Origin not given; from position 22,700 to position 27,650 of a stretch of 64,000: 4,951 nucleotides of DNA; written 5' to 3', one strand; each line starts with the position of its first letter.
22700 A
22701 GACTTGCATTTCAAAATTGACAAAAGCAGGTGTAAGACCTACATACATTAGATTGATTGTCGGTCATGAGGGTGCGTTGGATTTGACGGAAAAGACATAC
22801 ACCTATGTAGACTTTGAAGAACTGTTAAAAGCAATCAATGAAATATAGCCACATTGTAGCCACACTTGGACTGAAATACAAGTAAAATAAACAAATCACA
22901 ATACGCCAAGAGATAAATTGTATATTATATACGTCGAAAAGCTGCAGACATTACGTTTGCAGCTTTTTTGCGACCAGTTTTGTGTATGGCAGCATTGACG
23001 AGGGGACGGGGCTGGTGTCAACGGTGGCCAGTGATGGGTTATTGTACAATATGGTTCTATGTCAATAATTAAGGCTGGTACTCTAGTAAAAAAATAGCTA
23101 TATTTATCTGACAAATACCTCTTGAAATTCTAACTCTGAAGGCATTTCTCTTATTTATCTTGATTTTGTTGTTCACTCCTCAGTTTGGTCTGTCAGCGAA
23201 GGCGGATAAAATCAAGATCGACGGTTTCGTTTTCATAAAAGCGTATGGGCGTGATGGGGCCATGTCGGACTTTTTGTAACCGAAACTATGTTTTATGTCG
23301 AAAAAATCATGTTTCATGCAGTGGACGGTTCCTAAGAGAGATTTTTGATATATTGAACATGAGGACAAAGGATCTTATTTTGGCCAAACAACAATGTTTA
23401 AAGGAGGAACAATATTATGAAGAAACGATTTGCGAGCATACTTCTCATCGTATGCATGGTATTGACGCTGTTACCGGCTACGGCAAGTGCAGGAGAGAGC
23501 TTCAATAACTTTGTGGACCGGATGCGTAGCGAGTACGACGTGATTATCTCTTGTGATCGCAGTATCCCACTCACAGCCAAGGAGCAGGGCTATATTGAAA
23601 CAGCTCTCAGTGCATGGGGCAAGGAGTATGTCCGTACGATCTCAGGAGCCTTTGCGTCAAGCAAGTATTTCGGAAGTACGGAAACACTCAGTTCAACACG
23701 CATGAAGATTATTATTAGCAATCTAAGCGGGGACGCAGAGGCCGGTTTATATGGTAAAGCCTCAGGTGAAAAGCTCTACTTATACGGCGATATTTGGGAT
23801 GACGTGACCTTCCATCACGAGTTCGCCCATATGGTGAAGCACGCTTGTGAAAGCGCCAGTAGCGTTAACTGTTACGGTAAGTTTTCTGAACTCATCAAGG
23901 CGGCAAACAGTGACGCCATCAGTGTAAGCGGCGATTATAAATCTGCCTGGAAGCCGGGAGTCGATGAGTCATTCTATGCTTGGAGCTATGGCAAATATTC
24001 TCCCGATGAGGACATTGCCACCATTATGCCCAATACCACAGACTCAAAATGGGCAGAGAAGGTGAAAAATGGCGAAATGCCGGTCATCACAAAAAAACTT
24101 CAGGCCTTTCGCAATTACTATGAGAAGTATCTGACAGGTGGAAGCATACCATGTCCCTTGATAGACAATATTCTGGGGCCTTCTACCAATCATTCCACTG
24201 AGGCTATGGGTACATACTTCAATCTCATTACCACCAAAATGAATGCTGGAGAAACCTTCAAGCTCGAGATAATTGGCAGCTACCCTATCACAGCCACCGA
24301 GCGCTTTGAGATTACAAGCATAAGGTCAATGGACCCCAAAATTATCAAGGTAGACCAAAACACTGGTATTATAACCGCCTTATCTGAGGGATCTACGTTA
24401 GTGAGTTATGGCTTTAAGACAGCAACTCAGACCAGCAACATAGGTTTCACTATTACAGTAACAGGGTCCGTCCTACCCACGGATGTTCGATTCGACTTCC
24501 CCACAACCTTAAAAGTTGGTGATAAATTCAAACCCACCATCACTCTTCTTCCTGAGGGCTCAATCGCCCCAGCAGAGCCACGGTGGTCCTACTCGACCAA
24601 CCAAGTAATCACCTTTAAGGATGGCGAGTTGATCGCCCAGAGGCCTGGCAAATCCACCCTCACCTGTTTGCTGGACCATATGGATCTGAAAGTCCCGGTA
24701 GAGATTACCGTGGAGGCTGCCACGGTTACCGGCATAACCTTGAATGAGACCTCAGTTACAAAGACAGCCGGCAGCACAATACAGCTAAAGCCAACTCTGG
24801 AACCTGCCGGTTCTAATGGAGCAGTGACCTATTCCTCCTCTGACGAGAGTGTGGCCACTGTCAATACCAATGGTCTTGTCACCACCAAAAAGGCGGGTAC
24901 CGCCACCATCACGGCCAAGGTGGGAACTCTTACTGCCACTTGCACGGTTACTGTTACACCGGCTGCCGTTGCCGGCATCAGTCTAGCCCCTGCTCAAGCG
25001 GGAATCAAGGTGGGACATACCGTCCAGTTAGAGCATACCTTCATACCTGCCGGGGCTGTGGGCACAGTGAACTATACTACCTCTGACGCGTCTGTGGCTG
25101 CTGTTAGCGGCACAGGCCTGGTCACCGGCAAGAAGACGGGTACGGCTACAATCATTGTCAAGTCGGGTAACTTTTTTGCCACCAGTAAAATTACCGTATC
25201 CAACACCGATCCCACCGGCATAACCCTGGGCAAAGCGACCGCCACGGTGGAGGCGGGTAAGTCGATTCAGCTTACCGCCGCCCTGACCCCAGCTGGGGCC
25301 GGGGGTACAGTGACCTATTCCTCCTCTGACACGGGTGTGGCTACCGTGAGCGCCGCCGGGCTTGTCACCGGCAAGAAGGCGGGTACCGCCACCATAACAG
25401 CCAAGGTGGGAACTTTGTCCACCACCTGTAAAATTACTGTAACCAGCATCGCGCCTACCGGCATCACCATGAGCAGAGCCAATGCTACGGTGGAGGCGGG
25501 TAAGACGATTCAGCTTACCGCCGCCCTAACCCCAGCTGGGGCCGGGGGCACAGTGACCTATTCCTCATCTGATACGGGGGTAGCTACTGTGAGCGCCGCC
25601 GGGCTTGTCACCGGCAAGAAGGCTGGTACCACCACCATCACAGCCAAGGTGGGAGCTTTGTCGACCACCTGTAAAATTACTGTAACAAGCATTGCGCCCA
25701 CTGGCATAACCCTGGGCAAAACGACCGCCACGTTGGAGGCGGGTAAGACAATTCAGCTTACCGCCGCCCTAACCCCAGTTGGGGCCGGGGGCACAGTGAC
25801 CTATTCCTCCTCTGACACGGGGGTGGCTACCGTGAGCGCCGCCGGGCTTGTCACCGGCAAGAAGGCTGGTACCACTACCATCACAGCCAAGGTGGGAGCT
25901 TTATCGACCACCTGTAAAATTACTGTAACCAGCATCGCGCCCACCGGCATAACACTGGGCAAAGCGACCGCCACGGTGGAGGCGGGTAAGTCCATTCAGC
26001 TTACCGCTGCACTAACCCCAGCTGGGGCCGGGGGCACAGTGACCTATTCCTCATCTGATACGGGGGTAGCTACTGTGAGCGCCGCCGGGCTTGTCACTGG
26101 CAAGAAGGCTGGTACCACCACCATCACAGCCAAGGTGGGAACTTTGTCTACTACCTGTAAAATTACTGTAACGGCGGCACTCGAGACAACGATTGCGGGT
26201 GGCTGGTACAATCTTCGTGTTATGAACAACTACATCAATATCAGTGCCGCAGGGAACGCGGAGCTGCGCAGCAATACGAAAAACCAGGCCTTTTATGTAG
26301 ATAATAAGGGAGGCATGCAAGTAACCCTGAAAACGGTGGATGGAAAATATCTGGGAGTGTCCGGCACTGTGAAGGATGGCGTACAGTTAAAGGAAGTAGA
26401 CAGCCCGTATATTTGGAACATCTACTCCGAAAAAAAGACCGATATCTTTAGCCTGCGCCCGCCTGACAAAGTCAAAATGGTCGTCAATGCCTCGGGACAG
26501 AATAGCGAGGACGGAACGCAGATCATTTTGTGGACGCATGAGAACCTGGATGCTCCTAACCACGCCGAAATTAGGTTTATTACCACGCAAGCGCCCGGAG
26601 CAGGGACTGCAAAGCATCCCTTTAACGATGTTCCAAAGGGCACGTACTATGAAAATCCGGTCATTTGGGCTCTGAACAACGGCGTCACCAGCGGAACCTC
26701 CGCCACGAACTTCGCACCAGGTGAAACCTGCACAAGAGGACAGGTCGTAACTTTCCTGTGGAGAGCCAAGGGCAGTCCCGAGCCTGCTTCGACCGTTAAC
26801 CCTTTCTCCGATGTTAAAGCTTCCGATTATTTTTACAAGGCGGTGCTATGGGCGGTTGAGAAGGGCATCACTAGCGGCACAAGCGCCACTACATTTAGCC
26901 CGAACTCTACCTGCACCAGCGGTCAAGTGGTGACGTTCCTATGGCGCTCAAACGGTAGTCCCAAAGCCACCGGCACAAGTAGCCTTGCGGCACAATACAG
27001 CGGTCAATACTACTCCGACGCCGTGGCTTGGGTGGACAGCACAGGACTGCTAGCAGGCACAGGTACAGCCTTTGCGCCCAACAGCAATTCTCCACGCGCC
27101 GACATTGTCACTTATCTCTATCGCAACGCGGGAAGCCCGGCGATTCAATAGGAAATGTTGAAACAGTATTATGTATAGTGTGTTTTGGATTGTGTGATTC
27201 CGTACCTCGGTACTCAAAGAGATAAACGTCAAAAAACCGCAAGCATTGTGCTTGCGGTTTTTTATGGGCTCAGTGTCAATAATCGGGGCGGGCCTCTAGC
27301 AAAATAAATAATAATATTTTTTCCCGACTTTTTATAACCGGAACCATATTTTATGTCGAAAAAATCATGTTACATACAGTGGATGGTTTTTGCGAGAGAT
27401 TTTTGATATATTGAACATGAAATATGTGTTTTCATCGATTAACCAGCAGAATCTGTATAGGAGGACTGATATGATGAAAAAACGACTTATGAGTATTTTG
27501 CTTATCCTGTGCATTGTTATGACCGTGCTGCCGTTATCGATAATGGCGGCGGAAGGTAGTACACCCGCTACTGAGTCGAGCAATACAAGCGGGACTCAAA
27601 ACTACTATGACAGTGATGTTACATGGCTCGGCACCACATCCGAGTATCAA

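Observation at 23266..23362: A 97-nt element conserved upstream of both large secreted-protein genes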

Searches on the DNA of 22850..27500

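Call 7: search_rna_families(source=window, start=22850, end=27500, threshold=evalue, max_evalue=10)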
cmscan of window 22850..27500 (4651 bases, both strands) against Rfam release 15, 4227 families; matches with E-value up to 10: 4.
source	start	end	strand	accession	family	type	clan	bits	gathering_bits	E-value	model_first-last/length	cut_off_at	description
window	22924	22972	+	RF02386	sau-19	Gene; sRNA;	-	22.1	80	1.4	1-75/75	no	Staphylococcus sRNA sau-19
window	27232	27298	-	RF02701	PsrR1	Gene; sRNA;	-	18.7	42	4.9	1-79/79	no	Photosynthesis regulatory RNA1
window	25842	25879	-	RF02684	Twister-P5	Gene; ribozyme;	CL00120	17.8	37.6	2.6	1-58/58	no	Type-P5 twister ribozyme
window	25465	25531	-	RF02042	HOTTIP_3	Gene; lncRNA;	-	9.9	50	3.7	1-353/353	no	HOXA transcript at the distal tip, conserved region 3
